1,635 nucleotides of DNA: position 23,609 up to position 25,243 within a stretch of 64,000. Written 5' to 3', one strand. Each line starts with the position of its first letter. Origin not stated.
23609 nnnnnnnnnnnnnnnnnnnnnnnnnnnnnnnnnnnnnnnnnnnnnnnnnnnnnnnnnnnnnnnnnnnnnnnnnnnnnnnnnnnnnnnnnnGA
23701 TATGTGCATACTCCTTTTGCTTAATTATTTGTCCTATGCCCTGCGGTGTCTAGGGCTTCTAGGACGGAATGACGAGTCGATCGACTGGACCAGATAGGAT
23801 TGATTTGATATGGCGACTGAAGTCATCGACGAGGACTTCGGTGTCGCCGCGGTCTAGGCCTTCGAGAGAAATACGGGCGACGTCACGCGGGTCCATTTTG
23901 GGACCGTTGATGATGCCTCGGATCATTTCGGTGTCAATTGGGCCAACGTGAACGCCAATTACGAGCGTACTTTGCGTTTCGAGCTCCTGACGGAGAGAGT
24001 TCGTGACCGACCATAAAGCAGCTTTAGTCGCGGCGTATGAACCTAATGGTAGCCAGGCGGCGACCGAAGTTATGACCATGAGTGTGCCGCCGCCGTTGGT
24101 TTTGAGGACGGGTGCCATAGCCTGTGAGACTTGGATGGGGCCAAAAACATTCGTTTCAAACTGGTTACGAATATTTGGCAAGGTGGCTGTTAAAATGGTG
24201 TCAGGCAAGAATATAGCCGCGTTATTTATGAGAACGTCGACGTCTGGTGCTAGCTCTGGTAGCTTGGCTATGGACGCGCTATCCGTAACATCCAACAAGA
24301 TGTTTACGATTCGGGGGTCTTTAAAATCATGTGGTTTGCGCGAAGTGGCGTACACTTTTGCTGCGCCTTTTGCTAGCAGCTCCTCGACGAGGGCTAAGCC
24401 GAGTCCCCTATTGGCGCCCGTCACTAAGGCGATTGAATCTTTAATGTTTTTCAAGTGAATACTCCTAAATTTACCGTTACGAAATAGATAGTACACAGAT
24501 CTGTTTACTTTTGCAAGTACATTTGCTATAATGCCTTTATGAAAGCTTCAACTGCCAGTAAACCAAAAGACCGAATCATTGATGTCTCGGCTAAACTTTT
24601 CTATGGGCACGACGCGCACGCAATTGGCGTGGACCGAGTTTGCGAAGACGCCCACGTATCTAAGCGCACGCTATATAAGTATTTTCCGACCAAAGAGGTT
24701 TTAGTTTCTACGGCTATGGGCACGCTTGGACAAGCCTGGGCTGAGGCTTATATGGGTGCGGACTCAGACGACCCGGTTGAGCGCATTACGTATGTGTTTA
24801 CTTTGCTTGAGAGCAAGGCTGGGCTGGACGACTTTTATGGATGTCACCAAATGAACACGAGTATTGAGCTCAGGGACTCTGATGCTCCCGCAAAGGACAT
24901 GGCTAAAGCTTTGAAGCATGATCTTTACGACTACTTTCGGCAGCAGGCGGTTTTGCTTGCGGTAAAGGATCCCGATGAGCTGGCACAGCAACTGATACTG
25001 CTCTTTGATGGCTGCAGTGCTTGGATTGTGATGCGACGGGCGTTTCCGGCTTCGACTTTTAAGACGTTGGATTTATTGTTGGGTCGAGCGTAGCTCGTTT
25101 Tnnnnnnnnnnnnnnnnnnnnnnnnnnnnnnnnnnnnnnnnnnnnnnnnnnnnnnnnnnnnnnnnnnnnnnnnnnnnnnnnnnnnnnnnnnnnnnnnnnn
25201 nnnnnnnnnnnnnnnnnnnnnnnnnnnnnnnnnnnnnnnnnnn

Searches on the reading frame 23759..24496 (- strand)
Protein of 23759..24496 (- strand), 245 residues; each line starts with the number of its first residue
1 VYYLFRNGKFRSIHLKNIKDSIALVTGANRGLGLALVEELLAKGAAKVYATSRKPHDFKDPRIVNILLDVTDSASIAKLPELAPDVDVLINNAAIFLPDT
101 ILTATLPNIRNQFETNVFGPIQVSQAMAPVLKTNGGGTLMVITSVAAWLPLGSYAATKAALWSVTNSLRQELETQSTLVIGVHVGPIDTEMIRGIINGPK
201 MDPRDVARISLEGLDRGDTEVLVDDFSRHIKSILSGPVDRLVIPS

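Call 54: search_protein_families(library=pfam, proteins=[window:23759-24496:-], max_evalue=0.001)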
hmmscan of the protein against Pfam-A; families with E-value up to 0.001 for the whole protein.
window:23759-24496:- (245 aa): 5 families
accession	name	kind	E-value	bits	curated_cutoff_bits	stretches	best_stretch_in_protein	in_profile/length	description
PF00106.31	adh_short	-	9.2e-29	100.8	26.6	1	22-193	2-188/195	short chain dehydrogenase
PF13561.12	adh_short_C2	-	1.2e-18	68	27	1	27-211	1-200/236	Enoyl-(Acyl carrier protein) reductase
PF01370.27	Epimerase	-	5e-07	29.8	20.9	1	23-127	1-102/240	NAD dependent epimerase/dehydratase family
PF08659.16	KR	-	1.2e-05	25.8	22.6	1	23-169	3-164/180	KR domain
PF13460.12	NAD_binding_10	-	8.8e-05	22.9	27.2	1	27-80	1-58/184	NAD(P)H-binding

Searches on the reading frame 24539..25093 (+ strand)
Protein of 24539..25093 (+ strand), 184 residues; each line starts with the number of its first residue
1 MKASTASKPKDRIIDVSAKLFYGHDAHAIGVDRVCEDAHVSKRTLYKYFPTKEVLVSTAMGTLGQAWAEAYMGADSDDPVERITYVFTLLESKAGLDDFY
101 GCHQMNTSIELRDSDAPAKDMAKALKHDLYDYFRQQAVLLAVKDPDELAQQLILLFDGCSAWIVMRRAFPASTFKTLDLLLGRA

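Call 64: search_protein_families(library=pfam, proteins=[window:24539-25093:+], max_evalue=0.0001)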
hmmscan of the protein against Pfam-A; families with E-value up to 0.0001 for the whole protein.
window:24539-25093:+ (184 aa): 1 family
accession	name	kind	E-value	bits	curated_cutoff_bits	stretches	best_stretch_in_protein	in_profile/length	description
PF00440.29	TetR_N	-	3.3e-11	43.2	24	1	13-56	1-44/47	Bacterial regulatory proteins, tetR family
